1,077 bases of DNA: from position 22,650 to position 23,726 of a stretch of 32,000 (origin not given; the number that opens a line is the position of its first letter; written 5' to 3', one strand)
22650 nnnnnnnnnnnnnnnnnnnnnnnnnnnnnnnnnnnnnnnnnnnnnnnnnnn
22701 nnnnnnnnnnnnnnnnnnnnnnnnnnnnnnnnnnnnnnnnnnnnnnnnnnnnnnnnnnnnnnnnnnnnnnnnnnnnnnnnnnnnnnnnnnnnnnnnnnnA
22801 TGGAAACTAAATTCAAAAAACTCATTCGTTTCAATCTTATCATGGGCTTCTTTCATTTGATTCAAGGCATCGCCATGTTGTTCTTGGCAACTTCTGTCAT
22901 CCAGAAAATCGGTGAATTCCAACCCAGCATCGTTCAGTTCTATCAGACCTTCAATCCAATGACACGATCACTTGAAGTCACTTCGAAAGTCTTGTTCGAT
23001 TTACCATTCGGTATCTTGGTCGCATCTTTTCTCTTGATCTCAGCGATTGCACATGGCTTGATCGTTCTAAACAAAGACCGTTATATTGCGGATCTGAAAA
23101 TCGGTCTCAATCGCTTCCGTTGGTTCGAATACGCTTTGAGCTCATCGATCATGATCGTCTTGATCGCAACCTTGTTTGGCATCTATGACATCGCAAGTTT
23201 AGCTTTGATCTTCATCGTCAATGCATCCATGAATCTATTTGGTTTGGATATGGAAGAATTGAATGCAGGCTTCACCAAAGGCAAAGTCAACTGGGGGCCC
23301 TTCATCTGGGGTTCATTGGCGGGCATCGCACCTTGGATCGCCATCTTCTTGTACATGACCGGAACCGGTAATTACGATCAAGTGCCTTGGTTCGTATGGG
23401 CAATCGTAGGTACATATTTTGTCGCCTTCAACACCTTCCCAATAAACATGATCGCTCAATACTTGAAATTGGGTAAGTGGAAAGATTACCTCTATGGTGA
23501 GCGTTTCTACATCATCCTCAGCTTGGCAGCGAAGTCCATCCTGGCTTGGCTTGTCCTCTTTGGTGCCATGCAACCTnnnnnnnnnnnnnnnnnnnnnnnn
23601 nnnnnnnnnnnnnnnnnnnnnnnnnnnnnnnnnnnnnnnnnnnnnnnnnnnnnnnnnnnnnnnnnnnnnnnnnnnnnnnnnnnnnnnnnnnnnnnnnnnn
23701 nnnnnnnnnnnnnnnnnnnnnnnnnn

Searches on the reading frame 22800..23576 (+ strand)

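Call 71: search_protein_families(library=pfam, proteins=[window:22800-23576:+], max_evalue=0.00001)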
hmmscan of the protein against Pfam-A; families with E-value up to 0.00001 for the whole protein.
window:22800-23576:+ (259 aa): 1 family
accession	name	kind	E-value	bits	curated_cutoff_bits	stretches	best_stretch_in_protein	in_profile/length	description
PF18761.7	Heliorhodopsin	-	4.4e-90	301.7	26.7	1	8-257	1-242/242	Heliorhodopsin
